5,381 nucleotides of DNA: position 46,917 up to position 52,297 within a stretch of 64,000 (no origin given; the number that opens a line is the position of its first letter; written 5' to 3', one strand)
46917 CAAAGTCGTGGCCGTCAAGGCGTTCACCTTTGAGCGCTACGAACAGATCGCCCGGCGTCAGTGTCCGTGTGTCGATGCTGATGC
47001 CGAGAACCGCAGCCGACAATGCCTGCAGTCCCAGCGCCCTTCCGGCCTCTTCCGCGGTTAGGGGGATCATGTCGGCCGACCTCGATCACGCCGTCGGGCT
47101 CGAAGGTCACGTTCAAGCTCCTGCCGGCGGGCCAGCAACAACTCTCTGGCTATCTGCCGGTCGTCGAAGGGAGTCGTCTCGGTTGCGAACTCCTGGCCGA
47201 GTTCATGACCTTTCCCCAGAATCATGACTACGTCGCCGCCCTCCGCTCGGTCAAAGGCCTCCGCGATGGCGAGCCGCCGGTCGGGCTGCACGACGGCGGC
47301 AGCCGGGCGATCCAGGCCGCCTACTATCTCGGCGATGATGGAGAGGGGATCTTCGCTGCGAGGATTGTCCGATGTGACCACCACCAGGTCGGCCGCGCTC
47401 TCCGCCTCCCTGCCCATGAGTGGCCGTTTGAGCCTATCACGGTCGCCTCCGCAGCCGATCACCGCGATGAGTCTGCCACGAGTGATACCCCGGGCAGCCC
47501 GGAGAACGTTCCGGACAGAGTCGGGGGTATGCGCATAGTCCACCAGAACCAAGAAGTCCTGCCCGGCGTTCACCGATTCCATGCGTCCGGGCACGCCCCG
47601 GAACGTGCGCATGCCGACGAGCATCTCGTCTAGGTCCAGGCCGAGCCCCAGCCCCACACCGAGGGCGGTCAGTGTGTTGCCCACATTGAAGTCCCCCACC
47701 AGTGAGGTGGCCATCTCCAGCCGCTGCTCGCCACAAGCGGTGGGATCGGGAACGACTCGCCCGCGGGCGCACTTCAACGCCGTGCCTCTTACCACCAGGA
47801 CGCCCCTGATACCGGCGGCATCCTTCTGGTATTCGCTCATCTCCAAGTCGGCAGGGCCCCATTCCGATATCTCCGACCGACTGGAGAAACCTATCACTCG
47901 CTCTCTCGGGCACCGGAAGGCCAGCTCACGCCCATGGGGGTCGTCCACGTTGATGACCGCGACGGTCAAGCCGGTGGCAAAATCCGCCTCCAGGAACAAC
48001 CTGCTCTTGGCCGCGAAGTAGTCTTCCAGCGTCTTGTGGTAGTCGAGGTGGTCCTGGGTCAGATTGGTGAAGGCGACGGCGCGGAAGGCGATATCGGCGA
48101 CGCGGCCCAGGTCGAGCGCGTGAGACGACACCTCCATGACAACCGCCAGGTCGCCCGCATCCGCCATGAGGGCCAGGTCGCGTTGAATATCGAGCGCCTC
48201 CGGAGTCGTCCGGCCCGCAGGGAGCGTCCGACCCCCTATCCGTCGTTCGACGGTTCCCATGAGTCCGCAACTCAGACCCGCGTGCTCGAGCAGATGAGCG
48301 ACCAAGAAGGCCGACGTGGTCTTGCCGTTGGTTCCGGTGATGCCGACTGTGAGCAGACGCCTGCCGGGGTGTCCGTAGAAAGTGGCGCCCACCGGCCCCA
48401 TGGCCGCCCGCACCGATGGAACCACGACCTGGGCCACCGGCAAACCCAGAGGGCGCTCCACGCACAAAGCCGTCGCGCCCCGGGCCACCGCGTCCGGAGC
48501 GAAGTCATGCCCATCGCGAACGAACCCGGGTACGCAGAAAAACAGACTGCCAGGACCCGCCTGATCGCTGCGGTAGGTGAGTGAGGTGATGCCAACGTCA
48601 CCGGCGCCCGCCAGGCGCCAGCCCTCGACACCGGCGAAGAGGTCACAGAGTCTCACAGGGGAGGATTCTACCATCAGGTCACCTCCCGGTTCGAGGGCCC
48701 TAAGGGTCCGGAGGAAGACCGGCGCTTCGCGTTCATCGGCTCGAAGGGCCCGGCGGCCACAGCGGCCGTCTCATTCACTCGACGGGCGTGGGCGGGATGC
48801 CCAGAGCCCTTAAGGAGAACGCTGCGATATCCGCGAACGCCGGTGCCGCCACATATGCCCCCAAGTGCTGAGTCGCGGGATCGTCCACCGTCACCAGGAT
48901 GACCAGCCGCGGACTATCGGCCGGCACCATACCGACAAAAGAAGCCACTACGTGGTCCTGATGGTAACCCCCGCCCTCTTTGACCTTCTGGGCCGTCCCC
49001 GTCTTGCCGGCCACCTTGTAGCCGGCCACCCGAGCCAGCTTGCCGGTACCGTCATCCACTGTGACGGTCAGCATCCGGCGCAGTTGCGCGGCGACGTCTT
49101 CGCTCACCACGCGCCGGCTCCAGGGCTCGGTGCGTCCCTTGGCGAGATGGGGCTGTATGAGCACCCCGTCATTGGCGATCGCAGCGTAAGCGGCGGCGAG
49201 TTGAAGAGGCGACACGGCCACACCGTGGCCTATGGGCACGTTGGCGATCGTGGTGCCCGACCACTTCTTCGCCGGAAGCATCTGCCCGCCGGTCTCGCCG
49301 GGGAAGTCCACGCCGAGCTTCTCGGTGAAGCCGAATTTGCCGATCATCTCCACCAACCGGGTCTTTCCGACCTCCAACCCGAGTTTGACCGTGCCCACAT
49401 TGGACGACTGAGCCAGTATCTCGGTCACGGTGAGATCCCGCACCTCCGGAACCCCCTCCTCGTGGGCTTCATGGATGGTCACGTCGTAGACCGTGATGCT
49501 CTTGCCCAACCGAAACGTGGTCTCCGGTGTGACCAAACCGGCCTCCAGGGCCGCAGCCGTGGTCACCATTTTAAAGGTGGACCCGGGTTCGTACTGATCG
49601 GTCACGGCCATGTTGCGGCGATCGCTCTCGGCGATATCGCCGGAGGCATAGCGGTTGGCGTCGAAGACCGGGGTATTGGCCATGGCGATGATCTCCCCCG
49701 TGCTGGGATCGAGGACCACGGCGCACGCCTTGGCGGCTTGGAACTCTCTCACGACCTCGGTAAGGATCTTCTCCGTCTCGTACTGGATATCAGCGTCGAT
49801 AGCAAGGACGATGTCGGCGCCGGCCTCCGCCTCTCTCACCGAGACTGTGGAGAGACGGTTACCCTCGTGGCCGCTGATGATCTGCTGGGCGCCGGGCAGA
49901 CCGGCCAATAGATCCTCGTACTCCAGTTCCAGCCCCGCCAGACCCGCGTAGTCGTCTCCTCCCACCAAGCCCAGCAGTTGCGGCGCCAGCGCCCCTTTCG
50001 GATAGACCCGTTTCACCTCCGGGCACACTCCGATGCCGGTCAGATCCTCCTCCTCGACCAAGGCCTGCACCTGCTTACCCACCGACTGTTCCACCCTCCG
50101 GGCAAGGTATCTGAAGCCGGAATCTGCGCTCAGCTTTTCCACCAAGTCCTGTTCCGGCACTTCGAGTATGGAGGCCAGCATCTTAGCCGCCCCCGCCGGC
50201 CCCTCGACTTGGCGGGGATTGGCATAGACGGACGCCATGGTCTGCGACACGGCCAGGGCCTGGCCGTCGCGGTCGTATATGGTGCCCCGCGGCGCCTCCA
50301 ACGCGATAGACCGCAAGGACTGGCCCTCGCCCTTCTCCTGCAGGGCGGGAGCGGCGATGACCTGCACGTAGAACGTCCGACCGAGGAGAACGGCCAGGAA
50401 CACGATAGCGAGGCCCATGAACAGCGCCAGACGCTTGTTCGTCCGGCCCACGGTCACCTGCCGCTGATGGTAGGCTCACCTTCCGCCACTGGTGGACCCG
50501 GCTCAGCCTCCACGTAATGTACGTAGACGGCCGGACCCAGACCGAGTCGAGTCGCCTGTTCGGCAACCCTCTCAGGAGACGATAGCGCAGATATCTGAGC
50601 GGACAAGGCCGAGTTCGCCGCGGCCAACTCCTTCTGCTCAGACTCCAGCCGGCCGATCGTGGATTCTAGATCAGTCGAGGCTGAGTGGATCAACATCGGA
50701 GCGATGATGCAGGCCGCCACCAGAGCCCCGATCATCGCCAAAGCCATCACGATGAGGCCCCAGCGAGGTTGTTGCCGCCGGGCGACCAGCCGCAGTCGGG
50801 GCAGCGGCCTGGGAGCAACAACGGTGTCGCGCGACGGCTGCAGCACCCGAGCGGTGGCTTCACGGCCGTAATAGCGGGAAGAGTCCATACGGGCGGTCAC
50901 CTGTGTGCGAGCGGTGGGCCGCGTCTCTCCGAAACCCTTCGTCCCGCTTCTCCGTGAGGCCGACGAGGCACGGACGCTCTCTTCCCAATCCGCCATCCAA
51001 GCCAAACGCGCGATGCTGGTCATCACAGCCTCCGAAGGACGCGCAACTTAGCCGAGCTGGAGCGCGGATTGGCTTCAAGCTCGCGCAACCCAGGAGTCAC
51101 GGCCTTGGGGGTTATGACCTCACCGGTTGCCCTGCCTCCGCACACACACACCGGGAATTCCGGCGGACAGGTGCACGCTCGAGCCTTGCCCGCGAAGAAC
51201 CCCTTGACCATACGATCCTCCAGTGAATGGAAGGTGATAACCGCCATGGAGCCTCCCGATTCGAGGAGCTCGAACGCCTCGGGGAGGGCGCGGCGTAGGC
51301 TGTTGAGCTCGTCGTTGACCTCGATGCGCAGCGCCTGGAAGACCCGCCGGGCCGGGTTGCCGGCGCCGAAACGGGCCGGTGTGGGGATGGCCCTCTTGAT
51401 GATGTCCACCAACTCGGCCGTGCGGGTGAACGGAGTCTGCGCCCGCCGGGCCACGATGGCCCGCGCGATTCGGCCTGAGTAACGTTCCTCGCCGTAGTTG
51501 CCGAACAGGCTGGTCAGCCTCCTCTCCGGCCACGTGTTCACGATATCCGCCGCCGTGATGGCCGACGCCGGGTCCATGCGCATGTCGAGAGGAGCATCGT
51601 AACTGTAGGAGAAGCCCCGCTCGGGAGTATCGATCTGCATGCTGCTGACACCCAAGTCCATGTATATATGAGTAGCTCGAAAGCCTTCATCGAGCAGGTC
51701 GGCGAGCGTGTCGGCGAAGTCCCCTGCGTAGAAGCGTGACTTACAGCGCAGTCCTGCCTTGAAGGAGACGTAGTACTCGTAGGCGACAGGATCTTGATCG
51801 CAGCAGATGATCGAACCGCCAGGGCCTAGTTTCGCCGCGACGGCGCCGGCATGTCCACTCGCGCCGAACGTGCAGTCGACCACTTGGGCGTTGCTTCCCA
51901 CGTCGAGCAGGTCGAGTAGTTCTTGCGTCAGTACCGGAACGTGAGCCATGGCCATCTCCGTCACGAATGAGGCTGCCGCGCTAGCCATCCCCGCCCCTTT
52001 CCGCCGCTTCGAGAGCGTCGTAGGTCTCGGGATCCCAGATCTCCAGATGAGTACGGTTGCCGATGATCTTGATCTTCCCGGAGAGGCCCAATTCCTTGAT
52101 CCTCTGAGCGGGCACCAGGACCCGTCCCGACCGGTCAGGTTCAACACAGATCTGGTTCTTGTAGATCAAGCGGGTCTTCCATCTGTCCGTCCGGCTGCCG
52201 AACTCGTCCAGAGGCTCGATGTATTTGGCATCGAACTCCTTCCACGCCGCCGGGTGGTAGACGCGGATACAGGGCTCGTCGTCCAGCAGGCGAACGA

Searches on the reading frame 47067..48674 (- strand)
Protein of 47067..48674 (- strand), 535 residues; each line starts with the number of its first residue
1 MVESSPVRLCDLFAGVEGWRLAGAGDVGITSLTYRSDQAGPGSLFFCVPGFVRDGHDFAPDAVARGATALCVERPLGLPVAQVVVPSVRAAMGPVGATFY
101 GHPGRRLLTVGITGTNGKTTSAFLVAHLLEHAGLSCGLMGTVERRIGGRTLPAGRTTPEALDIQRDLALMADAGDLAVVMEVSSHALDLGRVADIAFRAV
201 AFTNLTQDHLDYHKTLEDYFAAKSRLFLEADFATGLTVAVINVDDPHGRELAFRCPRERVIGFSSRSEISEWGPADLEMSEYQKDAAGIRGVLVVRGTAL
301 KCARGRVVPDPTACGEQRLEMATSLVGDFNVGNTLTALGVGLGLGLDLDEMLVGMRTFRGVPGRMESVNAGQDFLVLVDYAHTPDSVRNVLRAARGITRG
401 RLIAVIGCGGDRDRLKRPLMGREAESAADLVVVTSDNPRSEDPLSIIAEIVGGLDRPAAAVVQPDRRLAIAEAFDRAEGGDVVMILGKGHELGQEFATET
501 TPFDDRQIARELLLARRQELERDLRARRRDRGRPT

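Call 68: search_protein_families(library=pfam, proteins=[window:47067-48674:-], max_evalue=0.00001)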
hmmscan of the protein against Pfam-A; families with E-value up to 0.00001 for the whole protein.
window:47067-48674:- (535 aa): 3 families
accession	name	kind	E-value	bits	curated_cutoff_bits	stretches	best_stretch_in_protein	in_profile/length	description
PF08245.18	Mur_ligase_M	-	1.9e-42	145.9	24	1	112-340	1-199/200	Mur ligase middle domain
PF02875.26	Mur_ligase_C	-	4.4e-31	108.8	28.4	1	363-489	1-127/127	Mur ligase, glutamate ligase domain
PF01225.30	Mur_ligase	-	3.1e-07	31.1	21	1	29-83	2-58/95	Mur ligase family, catalytic domain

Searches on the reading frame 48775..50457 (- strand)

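Call 68: search_protein_families(library=pfam, proteins=[window:48775-50457:-], max_evalue=0.00001)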
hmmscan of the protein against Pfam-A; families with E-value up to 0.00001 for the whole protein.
window:48775-50457:- (560 aa): 2 families
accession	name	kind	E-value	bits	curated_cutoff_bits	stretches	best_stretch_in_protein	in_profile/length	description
PF00905.27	Transpeptidase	-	1e-80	271.6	22.1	1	245-545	2-298/299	Penicillin binding protein transpeptidase domain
PF03717.20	PBP_dimer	-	6e-22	79.4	24.4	1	54-205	3-179/180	Penicillin-binding Protein dimerisation domain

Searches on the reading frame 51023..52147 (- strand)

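Call 68: search_protein_families(library=pfam, proteins=[window:51023-52147:-], max_evalue=0.00001)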
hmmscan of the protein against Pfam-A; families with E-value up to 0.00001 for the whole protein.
window:51023-52147:- (374 aa): 1 family
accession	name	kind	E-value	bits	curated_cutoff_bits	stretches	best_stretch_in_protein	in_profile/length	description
PF01795.25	Methyltransf_5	-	4.1e-100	335.7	27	1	67-373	2-308/309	MraW methylase family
